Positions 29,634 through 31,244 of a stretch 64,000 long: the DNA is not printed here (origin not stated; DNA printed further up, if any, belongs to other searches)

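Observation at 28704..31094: Two co-transcribed histidine-kinase paralogues that both lack the phospho-acceptor histidine (His to Tyr, His to Asn), with no response regulator nearby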

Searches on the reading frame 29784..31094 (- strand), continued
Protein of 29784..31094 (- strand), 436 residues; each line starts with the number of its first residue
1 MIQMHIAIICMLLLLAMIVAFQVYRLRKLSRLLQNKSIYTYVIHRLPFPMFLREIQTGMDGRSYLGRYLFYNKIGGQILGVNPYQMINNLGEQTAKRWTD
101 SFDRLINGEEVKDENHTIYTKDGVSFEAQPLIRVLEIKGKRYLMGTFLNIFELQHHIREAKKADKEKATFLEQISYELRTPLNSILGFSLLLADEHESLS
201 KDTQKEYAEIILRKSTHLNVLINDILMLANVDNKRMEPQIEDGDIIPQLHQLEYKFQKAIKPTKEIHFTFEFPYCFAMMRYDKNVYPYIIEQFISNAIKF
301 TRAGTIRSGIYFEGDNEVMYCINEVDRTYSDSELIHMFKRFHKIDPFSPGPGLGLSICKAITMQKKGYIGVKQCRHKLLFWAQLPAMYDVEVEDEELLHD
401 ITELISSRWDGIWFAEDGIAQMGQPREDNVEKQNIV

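Call 50: find_encoding_contigs(protein=P0239, flank=8000, max_places=4)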
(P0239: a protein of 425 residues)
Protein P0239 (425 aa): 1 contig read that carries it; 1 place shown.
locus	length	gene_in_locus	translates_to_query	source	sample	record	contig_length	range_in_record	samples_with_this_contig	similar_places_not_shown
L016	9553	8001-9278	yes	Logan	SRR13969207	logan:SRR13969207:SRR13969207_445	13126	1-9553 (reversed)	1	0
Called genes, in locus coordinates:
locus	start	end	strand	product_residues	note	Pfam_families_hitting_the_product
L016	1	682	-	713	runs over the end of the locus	PF07715:Plug, PF00593:TonB_dep_Rec_b-barrel, PF14905:OMP_b-brl_3 (faint)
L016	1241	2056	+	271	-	-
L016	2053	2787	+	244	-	PF06082:YjbH (weak)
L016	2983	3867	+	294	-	-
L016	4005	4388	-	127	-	PF01880:Desulfoferrodox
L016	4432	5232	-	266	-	PF01590:GAF, PF13185:GAF_2 (weak)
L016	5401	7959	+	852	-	PF02129:Peptidase_S15 (faint), PF00326:Peptidase_S9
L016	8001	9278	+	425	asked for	PF00512:HisKA, PF02518:HATPase_c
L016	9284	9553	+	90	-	?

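Call 55: find_homologous_proteins(query=A5, max_evalue=1e-20)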
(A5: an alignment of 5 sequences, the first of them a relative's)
Query A5 (5 sequences) (433 aa, profile of the alignment): 41 proteins with E <= 1e-20 among 8000 candidates.
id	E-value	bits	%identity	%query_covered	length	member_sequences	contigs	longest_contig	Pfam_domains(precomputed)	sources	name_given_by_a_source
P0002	3.8e-250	848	28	87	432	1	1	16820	PF00512.32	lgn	-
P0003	3.3e-249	845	28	87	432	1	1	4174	PF00512.32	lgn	-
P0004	2.4e-247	839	28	94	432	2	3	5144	PF00512.32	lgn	-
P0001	8.1e-241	817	28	94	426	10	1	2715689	PF02518.32,PF00512.32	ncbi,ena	-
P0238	5.6e-205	699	100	100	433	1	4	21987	PF02518.32,PF00512.32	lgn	-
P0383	1.2e-150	520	69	100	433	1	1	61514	PF00512.32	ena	-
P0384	6.0e-146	505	63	99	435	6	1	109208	PF00512.32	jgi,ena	-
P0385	8.7e-65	237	60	57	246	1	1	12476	PF00512.32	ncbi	ncbi:MAG: histidine kinase dimerization/phospho-acceptor domain-containing protein, partial [Bactero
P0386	2.7e-33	133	31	54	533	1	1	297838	PF02518.32,PF00512.32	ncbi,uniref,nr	ncbi:HAMP domain-containing sensor histidine kinase [Bacteroides sp. 519]|uniref:sensor histidine ki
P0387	3.8e-32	130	31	57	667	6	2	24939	PF02518.32,PF00512.32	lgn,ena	-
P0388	6.4e-31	126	32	52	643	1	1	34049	PF02518.32,PF00512.32,PF08937.17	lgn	-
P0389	2.3e-30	124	30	54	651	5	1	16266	PF02518.32,PF00512.32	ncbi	-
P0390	2.3e-30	124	33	56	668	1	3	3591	PF13424.13,PF02518.32,PF00512.32,PF13428.13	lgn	-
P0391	1.1e-27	115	29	50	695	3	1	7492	PF08447.19,PF13426.14,PF13188.14,PF08448.17,PF02518.32,PF00512.32,PF00989.32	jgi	-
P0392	1.8e-27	114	28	53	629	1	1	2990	PF08447.19,PF13426.14,PF13188.14,PF08448.17,PF02518.32,PF00512.32,PF00989.32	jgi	-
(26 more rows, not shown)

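Call 56: find_encoding_contigs(protein=P0383, flank=8000, max_places=2)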
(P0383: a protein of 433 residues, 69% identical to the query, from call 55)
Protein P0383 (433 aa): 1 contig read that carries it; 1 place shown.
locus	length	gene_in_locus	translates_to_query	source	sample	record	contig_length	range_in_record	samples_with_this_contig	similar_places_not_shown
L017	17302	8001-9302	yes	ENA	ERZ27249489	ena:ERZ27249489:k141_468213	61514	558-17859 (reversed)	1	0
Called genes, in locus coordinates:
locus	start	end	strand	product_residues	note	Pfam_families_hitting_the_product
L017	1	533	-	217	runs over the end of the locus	PF01810:LysE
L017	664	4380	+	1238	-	PF18076:FGAR-AT_N, PF18072:FGAR-AT_linker, PF02769:AIRS_C, PF22689:FGAR-AT_PurM_N-like, PF02769:AIRS_C, PF13507:GATase_5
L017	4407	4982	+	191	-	PF02417:Chromate_transp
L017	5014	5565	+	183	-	PF02417:Chromate_transp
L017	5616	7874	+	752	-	PF05970:PIF1, PF13245:AAA_19, PF13604:AAA_30, PF02689:Herpes_Helicase (faint), PF00570:HRDC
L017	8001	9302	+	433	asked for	PF00512:HisKA (weak)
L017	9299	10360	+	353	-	PF02518:HATPase_c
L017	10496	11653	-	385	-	PF03977:OAD_beta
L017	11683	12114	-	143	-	PF25984:BSH_YknX (faint), PF26077:BSH_Fcp1 (faint), PF25919:BSH_CusB (faint), PF00364:Biotin_lipoyl, PF25973:BSH_CzcB (faint)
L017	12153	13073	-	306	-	PF00932:LTD, PF04277:OAD_gamma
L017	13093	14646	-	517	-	PF01039:Carboxyl_trans, PF03255:ACCA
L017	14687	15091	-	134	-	PF00903:Glyoxalase, PF13669:Glyoxalase_4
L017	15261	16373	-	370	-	PF13480:Acetyltransf_6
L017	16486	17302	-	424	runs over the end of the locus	PF02403:Seryl_tRNA_N, PF00587:tRNA-synt_2b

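Call 57: find_encoding_contigs(protein=P0384, flank=8000, max_places=2)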
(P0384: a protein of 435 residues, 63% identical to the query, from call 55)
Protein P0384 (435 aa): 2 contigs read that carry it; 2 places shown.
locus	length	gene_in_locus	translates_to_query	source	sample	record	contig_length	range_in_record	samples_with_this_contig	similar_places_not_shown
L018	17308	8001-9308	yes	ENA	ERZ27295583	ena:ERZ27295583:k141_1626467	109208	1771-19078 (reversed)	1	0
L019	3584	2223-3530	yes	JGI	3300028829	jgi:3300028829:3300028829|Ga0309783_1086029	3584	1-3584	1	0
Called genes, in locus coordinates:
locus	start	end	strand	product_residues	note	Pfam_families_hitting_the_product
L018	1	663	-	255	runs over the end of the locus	PF01810:LysE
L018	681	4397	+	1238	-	PF18076:FGAR-AT_N, PF18072:FGAR-AT_linker, PF02769:AIRS_C, PF22689:FGAR-AT_PurM_N-like, PF02769:AIRS_C, PF13507:GATase_5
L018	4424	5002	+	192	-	PF02417:Chromate_transp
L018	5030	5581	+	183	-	PF02417:Chromate_transp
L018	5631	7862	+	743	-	PF02689:Herpes_Helicase (faint), PF05970:PIF1, PF13245:AAA_19, PF13604:AAA_30, PF00570:HRDC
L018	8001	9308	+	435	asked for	PF00512:HisKA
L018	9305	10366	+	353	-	PF02518:HATPase_c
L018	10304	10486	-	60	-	-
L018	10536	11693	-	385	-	PF03977:OAD_beta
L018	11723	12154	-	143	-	PF26077:BSH_Fcp1 (faint), PF00364:Biotin_lipoyl, PF25973:BSH_CzcB (faint), PF25984:BSH_YknX (faint)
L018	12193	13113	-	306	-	PF00932:LTD, PF04277:OAD_gamma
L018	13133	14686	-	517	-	PF01039:Carboxyl_trans, PF03255:ACCA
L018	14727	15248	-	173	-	PF00903:Glyoxalase, PF13669:Glyoxalase_4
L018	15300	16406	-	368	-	PF13480:Acetyltransf_6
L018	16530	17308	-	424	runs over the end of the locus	PF02403:Seryl_tRNA_N, PF00587:tRNA-synt_2b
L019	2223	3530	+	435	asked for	PF00512:HisKA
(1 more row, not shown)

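Call 62: search_protein_families(library=pfam, proteins=[P0050, P0020, P0012, P0238, P0384, P0239, P0240, L013:9299-10357:+, L018:9305-10363:+], max_evalue=0.1)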
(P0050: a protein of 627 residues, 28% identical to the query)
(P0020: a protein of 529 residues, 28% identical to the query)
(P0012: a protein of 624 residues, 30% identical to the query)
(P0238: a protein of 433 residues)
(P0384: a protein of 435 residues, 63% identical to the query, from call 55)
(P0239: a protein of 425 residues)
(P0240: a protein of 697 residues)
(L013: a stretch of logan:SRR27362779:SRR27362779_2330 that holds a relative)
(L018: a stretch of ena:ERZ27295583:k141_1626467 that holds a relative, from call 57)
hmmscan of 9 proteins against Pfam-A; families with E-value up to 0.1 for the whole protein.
P0050 (627 aa): 7 families
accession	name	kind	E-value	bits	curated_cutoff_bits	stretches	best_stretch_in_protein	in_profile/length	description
PF02518.31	HATPase_c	-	1.4e-26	93.5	26.4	1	519-624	2-110/111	Histidine kinase-, DNA gyrase B-, and HSP90-like ATPase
PF00512.31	HisKA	-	1.1e-21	77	26.9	1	409-473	2-66/66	His Kinase A (phospho-acceptor) domain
PF08448.16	PAS_4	-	2.4e-14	53.9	23.1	1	281-389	2-109/110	PAS fold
PF13426.13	PAS_9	-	5.1e-12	46.4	27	1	287-387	4-103/103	PAS domain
PF00989.32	PAS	-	3.6e-08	33.8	22.6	1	276-385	3-113/113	PAS fold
PF13188.13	PAS_8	-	0.0002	21.6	21.8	1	274-326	1-48/65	PAS domain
PF13581.12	HATPase_c_2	-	0.1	13.1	27.4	0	527-601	40-112/127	Histidine kinase-like ATPase domain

P0020 (529 aa): 6 families
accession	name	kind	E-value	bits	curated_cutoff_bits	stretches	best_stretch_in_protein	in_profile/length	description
PF02518.31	HATPase_c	-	1.3e-27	96.8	26.4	1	421-527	2-110/111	Histidine kinase-, DNA gyrase B-, and HSP90-like ATPase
PF08448.16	PAS_4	-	1.4e-27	96.6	23.1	2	179-289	1-109/110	PAS fold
PF00512.31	HisKA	-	9.8e-21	74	26.9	1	309-374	2-66/66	His Kinase A (phospho-acceptor) domain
PF00989.32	PAS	-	9.3e-08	32.5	22.6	1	177-263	5-88/113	PAS fold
PF13426.13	PAS_9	-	5.7e-06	27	27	1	192-286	8-102/103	PAS domain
PF13188.13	PAS_8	-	6e-06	26.4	21.8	1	177-229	5-55/65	PAS domain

P0012 (624 aa): 7 families
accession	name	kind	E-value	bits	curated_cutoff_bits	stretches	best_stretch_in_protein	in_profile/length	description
PF00512.31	HisKA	-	1.6e-22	79.7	26.9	1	405-469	2-66/66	His Kinase A (phospho-acceptor) domain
PF02518.31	HATPase_c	-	8.6e-22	78.1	26.4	1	515-620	2-110/111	Histidine kinase-, DNA gyrase B-, and HSP90-like ATPase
PF13426.13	PAS_9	-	8.9e-13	48.8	27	2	278-383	1-103/103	PAS domain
PF08448.16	PAS_4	-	6.6e-11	42.9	23.1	1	277-384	4-108/110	PAS fold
PF08447.18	PAS_3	-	4.6e-07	30.4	25.6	1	177-241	25-87/89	PAS fold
PF13581.12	HATPase_c_2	-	0.014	15.8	27.4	1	523-597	40-112/127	Histidine kinase-like ATPase domain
PF00989.32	PAS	-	0.026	14.9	22.6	0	272-380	5-112/113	PAS fold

P0238 (433 aa): 3 families
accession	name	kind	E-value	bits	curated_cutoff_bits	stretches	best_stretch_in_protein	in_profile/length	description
PF00512.31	HisKA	-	1.9e-11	44.2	26.9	1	173-235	3-65/66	His Kinase A (phospho-acceptor) domain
PF02518.31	HATPase_c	-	4.2e-06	27.6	26.4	1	294-388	12-108/111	Histidine kinase-, DNA gyrase B-, and HSP90-like ATPase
PF09325.15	Vps5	-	0.022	14.8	27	0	86-127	59-100/236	Vps5 C terminal like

P0384 (435 aa): 2 families
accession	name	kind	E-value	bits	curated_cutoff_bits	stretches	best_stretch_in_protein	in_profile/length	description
PF00512.31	HisKA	-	6.7e-19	68.2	26.9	1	175-238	3-66/66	His Kinase A (phospho-acceptor) domain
PF02518.31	HATPase_c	-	6.3e-05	23.8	26.4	1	296-390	12-108/111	Histidine kinase-, DNA gyrase B-, and HSP90-like ATPase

P0239 (425 aa): 4 families
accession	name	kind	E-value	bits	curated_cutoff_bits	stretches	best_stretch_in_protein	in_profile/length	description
PF02518.31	HATPase_c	-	3.7e-20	72.8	26.4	1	280-378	5-106/111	Histidine kinase-, DNA gyrase B-, and HSP90-like ATPase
PF00512.31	HisKA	-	1.6e-19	70.2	26.9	1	165-229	2-66/66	His Kinase A (phospho-acceptor) domain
PF21717.2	DTX3L_a-b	-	0.017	15.5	27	1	86-107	8-29/62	DTX3L, alpha/beta domain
PF13188.13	PAS_8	-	0.019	15.3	21.8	1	42-81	3-40/65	PAS domain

P0240 (697 aa): 7 families
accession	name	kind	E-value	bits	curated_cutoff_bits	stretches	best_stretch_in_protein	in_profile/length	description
PF00497.25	SBP_bac_3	-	7.4e-25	87.7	26.4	1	40-255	3-131/132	Bacterial extracellular solute-binding proteins, family 3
PF00512.31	HisKA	-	7.4e-16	58.4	26.9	1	435-498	2-65/66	His Kinase A (phospho-acceptor) domain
PF02518.31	HATPase_c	-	3.6e-15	56.8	26.4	1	547-646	2-104/111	Histidine kinase-, DNA gyrase B-, and HSP90-like ATPase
PF12974.12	Phosphonate-bd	-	0.001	18.9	27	1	67-243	21-219/242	ABC transporter, phosphonate, periplasmic substrate-binding protein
PF09084.16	NMT1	-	0.0056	17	20.5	1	118-159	70-111/216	NMT1/THI5 like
PF13581.12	HATPase_c_2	-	0.042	14.3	27.4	1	549-627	30-110/127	Histidine kinase-like ATPase domain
PF20990.2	DUF2207_C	-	0.082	13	33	1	221-287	95-160/247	Predicted membrane protein (DUF2207) C-terminal domain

L013:9299-10357:+ (353 aa): 1 family
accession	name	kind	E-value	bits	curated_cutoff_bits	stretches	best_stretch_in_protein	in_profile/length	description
PF02518.31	HATPase_c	-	1.3e-19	71.1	26.4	1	225-330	4-110/111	Histidine kinase-, DNA gyrase B-, and HSP90-like ATPase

L018:9305-10363:+ (353 aa): 2 families
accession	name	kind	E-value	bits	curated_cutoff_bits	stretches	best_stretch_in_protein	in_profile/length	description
PF02518.31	HATPase_c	-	4.9e-19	69.2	26.4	1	225-330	4-110/111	Histidine kinase-, DNA gyrase B-, and HSP90-like ATPase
PF14501.12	HATPase_c_5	-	0.012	16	22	1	227-317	6-92/102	GHKL domain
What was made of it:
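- Closest known: Canonical tandem pairs of the same Bacteroidales family. Different: Several members carry a periplasmic SBP_bac_3 sensor domain that the window's proteins lack (call 62).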

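Call 66: fold_search(model_id=the predicted structure, library=pdb)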
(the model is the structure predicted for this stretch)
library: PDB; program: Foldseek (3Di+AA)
matches with E <= 10: 678; with E <= 0.001: 297
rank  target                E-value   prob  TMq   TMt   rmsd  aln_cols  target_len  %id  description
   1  6rh0_B                1.3e-15  1.00  0.43  0.74   3.7       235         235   22  Revisiting pH-gated conformational switch. Complex HK853-RR468 pH 5.5 (released 2020-02-19)
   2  4u7o_A                1.2e-14  1.00  0.46  0.81   3.2       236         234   22  Active histidine kinase bound with ATP (released 2015-09-02)
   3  6rgz_A                1.4e-14  1.00  0.43  0.72   4.1       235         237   22  Revisiting pH-gated conformational switch. Complex HK853-RR468 pH 6.5 (released 2020-02-19)
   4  5c93_A                2.4e-14  1.00  0.46  0.81   3.3       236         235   22  Histidine kinase with ATP (released 2016-07-27)
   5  6rfv_B                2.5e-14  1.00  0.42  0.73   4.0       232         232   22  Revisiting pH-gated conformational switch. Complex HK853-RR468 pH 7 (released 2020-02-19)
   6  6rh0_A                3.0e-14  1.00  0.42  0.73   3.9       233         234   22  Revisiting pH-gated conformational switch. Complex HK853-RR468 pH 5.5 (released 2020-02-19)
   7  5uht_A                4.3e-14  1.00  0.43  0.74   3.6       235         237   22  Structure of the Thermotoga maritima HK853-BeF3-RR468 complex at pH 5.0 (released 2017-12-27)
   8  4jav_A                4.3e-14  1.00  0.35  0.57   7.8       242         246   21  Structural basis of a rationally rewired protein-protein interface (HK853wt and RR468mutant V13P, L14I, I17M and N21V) (released 2013-09-04)
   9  4jas_A                4.8e-14  1.00  0.41  0.68   4.8       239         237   22  Structural basis of a rationally rewired protein-protein interface (HK853mutant A268V, A271G, T275M, V294T and D297E a (released 2013-09-04)
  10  6azr_A                5.4e-14  1.00  0.44  0.75   3.7       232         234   22  Crystal structure of the T264A HK853cp-BeF3-RR468 complex (released 2017-12-27)
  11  6rh7_B                5.7e-14  1.00  0.42  0.72   4.0       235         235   22  Revisiting pH-gated conformational switch. Complex HK853 mutant H260A -RR468 mutant D53A pH 7.5 (released 2020-02-19)
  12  3dge_A                8.0e-14  1.00  0.43  0.74   3.8       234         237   22  Structure of a histidine kinase-response regulator complex reveals insights into Two-component signaling and a novel c (released 2009-07-07)
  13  6rgy_B                8.0e-14  1.00  0.43  0.73   3.8       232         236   22  Revisiting pH-gated conformational switch. Complex HK853-RR468 pH 7.5 (released 2020-02-19)
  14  6rh7_A                8.0e-14  1.00  0.43  0.72   4.0       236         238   22  Revisiting pH-gated conformational switch. Complex HK853 mutant H260A -RR468 mutant D53A pH 7.5 (released 2020-02-19)
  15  4zki_A                8.5e-14  1.00  0.47  0.83   3.0       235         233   21  The crystal structure of Histidine Kinase YycG with ADP (released 2016-05-04)
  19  4q20_A                1.4e-13  1.00  0.43  0.75   4.2       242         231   23  Crystal structure of a C-terminal part of tyrosine kinase (DivL) from Caulobacter crescentus CB15 at 2.50 A resolution (released 2014-04-23)
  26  4q20_B                5.7e-13  1.00  0.44  0.81   3.7       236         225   23  Crystal structure of a C-terminal part of tyrosine kinase (DivL) from Caulobacter crescentus CB15 at 2.50 A resolution (released 2014-04-23)
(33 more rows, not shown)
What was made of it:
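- Closest known: DivL of Caulobacter crescentus. Same: The HK1 model matches the DivL structure 4q20 (E 1.4e-13, call 66).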

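Call 67: find_encoding_contigs(protein=P0262, flank=8000, max_places=3)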
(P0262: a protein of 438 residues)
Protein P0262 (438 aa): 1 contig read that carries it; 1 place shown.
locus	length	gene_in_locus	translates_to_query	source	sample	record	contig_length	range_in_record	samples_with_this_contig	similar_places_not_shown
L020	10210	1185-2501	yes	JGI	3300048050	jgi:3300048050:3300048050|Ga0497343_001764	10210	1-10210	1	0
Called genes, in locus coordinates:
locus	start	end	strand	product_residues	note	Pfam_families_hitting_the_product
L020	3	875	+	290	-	?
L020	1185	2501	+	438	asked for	PF00512:HisKA, PF02518:HATPase_c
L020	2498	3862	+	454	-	PF00512:HisKA, PF02518:HATPase_c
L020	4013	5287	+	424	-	PF03952:Enolase_N, PF00113:Enolase_C, PF13378:MR_MLE_C (weak)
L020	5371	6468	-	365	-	PF03060:NMO, PF01645:Glu_synthase (weak), PF01070:FMN_dh (weak), PF00478:IMPDH (weak), PF01180:DHO_dh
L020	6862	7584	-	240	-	-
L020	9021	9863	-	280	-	PF00665:rve, PF13683:rve_3, PF13333:rve_2 (weak)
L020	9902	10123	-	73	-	-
